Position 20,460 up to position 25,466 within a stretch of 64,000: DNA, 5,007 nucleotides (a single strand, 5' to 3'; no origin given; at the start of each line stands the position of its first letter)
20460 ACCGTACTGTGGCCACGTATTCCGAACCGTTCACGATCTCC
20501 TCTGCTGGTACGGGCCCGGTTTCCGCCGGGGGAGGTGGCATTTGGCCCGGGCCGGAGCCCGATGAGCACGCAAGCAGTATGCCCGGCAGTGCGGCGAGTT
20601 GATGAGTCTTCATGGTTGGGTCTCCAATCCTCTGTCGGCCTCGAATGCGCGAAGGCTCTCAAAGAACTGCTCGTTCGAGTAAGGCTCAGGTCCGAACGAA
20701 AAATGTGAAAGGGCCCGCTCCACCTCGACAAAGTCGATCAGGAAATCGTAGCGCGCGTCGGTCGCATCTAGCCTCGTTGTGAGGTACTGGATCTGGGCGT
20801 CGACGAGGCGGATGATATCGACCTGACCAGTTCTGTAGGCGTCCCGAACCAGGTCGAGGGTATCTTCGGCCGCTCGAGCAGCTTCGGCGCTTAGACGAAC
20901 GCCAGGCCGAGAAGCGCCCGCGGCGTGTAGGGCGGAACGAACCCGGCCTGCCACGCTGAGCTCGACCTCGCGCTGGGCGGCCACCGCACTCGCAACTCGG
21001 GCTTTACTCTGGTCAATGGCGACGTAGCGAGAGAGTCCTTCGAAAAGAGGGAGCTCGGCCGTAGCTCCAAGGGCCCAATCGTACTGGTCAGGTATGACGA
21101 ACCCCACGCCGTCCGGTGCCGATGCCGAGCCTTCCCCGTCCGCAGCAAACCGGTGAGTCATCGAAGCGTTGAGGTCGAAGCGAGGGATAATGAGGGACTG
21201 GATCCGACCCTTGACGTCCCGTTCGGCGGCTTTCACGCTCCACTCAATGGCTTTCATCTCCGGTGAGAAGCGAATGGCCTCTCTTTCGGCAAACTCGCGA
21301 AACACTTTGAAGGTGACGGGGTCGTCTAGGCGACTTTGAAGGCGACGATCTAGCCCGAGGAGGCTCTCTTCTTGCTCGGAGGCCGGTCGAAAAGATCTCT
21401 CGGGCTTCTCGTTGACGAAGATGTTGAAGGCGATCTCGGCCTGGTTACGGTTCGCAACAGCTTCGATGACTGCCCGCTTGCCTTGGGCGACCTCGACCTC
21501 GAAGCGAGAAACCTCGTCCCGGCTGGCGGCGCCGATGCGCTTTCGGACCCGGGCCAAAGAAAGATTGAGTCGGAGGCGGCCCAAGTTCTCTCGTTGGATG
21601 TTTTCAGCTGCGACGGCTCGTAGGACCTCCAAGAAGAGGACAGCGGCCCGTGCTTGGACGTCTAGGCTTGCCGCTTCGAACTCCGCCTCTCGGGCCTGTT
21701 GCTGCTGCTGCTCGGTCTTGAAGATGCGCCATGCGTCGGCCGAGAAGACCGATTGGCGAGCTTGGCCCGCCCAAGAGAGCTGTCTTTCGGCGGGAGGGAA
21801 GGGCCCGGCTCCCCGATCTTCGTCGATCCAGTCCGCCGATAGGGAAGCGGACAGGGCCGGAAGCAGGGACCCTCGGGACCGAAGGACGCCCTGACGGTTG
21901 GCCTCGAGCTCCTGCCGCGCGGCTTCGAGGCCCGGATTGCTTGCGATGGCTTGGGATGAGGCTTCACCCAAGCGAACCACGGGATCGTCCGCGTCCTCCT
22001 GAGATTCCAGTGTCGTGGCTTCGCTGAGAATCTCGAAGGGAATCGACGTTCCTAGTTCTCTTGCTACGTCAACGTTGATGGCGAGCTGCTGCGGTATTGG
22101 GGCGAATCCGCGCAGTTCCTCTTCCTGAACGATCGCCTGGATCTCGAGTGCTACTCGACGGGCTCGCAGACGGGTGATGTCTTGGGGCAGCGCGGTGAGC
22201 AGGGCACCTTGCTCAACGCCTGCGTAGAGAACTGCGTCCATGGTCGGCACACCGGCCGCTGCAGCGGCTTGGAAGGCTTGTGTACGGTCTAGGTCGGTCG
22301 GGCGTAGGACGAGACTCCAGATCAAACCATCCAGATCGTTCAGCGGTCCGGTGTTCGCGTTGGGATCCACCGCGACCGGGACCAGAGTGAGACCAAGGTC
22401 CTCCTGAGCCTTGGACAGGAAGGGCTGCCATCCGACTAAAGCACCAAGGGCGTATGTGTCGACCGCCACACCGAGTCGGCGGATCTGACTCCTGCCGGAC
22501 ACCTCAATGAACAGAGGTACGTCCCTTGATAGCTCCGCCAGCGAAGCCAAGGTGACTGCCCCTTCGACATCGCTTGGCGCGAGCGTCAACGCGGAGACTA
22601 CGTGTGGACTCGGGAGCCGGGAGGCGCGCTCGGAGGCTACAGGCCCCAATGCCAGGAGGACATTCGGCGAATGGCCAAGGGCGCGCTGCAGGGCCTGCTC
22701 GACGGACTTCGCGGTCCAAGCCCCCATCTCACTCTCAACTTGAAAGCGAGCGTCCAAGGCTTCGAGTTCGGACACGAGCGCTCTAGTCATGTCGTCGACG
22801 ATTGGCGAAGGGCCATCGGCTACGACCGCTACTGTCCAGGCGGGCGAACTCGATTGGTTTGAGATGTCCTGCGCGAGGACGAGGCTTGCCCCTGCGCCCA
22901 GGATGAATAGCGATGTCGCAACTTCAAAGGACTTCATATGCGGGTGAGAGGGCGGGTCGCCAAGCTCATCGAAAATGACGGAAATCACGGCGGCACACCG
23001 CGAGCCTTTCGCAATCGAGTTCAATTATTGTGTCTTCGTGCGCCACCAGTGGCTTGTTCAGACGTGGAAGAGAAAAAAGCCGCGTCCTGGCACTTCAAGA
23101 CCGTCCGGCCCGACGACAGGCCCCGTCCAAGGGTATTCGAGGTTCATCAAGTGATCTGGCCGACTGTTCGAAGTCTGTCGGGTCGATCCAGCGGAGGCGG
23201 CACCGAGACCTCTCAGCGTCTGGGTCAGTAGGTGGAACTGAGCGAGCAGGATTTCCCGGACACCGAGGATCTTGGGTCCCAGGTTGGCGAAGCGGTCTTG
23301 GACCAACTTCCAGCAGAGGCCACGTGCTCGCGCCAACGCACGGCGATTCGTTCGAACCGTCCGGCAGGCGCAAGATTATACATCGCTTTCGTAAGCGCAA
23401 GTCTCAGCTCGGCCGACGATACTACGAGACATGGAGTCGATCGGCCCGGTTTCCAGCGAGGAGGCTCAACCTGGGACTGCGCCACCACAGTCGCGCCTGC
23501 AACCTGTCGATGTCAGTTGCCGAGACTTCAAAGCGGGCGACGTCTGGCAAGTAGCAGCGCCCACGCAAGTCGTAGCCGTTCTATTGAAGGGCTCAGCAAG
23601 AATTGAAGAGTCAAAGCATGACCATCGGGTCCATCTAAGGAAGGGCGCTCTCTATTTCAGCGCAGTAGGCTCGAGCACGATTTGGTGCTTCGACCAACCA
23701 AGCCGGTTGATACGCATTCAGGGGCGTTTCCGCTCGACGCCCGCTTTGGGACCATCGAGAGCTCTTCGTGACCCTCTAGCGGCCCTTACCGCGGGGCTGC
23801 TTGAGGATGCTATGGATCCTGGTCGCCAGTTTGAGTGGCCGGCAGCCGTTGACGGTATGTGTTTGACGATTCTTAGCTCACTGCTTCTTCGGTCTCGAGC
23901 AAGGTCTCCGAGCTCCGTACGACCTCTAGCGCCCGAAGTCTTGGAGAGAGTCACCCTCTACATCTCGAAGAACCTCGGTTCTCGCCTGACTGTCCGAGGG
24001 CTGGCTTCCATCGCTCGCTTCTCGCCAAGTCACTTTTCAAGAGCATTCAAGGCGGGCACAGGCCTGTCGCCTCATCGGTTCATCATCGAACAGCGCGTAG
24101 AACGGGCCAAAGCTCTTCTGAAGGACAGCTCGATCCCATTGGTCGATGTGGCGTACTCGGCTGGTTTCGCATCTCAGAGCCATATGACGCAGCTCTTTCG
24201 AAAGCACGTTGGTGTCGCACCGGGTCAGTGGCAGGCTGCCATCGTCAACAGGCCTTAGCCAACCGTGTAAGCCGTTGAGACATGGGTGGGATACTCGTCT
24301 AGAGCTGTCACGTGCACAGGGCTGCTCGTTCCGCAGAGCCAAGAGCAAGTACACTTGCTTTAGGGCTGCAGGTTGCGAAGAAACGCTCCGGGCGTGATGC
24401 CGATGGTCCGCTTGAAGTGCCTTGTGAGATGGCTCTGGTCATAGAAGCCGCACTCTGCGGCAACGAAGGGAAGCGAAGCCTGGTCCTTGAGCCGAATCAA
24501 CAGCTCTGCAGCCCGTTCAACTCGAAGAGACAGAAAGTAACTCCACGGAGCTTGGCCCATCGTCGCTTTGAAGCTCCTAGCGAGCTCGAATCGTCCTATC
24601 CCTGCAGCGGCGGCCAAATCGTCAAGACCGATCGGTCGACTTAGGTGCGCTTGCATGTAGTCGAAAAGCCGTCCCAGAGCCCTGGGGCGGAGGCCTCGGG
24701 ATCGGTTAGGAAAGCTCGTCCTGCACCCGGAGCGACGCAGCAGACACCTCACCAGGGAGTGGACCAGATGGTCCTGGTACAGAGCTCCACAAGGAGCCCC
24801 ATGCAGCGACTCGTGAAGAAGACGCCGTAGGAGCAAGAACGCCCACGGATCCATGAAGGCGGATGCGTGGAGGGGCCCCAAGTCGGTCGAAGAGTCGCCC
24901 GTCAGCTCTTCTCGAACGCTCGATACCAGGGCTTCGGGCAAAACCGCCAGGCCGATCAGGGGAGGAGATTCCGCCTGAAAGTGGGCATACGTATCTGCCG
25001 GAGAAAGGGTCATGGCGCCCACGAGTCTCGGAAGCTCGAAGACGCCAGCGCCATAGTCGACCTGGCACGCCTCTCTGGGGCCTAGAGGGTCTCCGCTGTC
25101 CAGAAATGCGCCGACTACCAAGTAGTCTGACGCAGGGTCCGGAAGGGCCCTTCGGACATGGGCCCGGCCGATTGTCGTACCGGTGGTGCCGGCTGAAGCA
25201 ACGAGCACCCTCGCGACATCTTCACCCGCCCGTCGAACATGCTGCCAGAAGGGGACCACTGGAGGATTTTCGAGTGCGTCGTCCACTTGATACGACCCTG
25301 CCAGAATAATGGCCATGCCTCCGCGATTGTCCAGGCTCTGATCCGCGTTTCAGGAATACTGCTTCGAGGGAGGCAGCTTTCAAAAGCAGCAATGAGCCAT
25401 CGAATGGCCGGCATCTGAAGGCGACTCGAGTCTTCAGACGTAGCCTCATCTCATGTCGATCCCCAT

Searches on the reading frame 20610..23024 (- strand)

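Call 59: search_protein_families(library=pfam, max_evalue=0.0001, proteins=[window:20610-23024:-])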
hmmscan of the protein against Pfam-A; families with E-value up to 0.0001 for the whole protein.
window:20610-23024:- (804 aa): 1 family
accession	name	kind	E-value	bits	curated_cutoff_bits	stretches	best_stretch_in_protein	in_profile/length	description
PF02321.23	OEP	-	2.2e-37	129.1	22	2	579-763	4-177/187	Outer membrane efflux protein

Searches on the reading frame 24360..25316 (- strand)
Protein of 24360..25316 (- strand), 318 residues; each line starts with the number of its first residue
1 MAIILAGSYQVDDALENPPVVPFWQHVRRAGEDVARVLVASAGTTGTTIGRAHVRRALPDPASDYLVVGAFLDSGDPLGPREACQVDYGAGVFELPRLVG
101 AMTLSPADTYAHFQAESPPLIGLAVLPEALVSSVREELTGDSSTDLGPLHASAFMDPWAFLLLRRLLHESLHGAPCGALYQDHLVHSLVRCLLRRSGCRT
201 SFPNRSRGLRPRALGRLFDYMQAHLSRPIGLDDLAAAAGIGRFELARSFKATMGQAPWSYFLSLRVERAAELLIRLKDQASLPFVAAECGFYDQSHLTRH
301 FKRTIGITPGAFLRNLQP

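Call 59: search_protein_families(library=pfam, max_evalue=0.0001, proteins=[window:24360-25316:-])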
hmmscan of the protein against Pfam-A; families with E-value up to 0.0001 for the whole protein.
window:24360-25316:- (318 aa): 2 families
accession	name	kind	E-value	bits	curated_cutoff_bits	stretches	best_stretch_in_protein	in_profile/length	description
PF12833.13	HTH_18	-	1.1e-18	67.7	33.6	1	234-314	1-79/80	Helix-turn-helix domain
PF00165.29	HTH_AraC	-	1.4e-13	51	26.6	1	285-314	14-42/42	Bacterial regulatory helix-turn-helix proteins, AraC family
